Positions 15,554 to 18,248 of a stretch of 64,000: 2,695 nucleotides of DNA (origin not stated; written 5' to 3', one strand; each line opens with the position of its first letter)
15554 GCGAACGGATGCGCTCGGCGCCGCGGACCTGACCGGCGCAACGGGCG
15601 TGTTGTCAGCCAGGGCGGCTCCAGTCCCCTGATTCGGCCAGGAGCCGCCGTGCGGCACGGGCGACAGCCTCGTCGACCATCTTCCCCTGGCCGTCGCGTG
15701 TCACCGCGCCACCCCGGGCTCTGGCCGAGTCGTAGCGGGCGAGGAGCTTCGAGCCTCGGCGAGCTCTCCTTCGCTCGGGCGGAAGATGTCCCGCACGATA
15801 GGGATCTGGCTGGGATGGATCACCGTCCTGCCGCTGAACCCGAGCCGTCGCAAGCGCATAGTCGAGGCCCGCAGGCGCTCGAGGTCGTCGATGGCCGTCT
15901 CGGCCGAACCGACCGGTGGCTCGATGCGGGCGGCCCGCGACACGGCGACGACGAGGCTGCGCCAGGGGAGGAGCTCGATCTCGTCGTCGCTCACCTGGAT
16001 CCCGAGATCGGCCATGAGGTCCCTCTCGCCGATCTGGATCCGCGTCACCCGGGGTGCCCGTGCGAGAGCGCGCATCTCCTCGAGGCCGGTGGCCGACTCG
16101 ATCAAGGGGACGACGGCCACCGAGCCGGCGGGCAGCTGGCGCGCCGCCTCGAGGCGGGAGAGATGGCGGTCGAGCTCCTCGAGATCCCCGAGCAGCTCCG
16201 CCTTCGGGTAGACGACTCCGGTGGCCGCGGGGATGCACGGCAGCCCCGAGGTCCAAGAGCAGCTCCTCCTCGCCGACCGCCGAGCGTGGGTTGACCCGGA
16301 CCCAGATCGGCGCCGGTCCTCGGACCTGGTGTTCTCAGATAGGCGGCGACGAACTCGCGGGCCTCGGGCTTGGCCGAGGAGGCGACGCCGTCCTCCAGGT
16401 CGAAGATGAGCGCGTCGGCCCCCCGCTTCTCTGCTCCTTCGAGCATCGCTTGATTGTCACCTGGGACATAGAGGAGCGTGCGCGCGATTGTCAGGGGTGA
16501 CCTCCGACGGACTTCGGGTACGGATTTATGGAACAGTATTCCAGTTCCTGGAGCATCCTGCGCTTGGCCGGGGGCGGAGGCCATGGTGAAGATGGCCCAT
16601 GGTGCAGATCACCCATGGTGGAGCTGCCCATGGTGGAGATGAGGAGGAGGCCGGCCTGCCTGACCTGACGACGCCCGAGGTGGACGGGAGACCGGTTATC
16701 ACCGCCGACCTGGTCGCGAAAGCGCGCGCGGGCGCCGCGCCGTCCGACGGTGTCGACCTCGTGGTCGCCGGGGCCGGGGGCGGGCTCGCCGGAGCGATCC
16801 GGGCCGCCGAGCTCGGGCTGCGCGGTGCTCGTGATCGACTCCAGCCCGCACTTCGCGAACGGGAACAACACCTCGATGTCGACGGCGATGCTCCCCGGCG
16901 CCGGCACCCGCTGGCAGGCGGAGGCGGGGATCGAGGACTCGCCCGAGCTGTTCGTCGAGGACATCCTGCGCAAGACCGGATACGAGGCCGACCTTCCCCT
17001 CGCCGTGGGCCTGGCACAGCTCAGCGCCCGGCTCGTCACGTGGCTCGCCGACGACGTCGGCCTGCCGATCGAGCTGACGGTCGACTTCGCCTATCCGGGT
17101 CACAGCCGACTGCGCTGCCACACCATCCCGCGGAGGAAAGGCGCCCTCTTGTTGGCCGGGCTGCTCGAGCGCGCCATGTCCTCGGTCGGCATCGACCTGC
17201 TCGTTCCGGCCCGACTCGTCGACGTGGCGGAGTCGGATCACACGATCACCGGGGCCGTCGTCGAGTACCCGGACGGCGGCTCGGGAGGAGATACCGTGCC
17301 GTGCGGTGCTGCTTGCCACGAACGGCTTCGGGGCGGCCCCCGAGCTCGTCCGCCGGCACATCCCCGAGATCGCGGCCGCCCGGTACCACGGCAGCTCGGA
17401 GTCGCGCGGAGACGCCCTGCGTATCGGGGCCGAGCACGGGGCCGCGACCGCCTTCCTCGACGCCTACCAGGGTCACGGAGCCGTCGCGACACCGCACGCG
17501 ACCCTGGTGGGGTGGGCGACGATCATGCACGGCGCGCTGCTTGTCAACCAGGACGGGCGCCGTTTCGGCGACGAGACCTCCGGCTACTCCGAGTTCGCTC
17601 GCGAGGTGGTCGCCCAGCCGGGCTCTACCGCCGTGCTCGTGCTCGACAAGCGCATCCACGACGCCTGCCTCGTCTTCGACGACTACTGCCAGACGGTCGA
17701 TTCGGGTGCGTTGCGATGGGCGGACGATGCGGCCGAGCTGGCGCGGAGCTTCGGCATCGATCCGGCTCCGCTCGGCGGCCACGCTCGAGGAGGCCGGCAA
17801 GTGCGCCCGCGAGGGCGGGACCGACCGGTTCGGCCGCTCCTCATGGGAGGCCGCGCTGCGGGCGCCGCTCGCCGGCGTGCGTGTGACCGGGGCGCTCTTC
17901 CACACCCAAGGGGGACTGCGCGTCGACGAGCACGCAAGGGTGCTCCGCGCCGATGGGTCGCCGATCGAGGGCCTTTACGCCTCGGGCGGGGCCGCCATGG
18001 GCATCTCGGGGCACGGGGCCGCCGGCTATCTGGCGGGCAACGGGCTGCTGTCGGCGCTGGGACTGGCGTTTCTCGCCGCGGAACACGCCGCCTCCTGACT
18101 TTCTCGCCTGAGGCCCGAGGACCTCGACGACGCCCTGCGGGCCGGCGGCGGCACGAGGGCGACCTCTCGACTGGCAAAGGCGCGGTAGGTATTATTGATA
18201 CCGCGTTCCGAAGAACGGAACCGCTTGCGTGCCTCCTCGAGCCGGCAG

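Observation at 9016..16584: CoA-transferase / acyl-CoA dehydrogenase / PrpD / CitE-like lyase cluster resembling itaconate-type C5-dicarboxylate catabolism, with extra FAH, cupin and hydantoinase genes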

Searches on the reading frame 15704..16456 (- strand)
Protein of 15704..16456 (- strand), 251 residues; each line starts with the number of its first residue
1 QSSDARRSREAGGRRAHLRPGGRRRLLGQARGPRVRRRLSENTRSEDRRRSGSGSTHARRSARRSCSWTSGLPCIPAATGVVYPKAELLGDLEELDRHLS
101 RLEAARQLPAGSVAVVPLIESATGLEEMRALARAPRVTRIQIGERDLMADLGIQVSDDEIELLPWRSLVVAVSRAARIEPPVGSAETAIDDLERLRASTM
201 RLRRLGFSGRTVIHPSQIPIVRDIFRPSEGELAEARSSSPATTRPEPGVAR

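Call 7: search_protein_families(library=pfam, proteins=[window:15704-16456:-], max_evalue=0.01)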
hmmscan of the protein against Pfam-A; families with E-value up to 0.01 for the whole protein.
window:15704-16456:- (251 aa): 2 families
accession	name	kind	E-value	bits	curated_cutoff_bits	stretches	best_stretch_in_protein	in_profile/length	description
PF03328.21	HpcH_HpaI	-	6.9e-17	61.9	25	1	78-215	85-221/221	HpcH/HpaI aldolase/citrate lyase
PF15617.12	C-C_Bond_Lyase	-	2.4e-07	30.7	28.4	1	77-237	99-280/320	C-C_Bond_Lyase of the TIM-Barrel fold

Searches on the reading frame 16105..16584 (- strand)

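Call 7: search_protein_families(library=pfam, proteins=[window:16105-16584:-], max_evalue=0.01)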
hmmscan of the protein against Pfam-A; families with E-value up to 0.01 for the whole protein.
window:16105-16584:- (160 aa): 1 family
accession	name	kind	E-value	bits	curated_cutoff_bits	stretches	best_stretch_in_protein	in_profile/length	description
PF03328.21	HpcH_HpaI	-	7.9e-11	42.1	25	1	35-85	1-51/221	HpcH/HpaI aldolase/citrate lyase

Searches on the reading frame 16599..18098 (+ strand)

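Call 7: search_protein_families(library=pfam, proteins=[window:16599-18098:+], max_evalue=0.01)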
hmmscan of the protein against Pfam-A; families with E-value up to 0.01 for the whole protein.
window:16599-18098:+ (499 aa): 1 family
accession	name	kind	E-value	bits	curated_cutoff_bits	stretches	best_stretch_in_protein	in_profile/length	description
PF00890.30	FAD_binding_2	-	1.2e-10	41.6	20.4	1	409-482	347-413/414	FAD binding domain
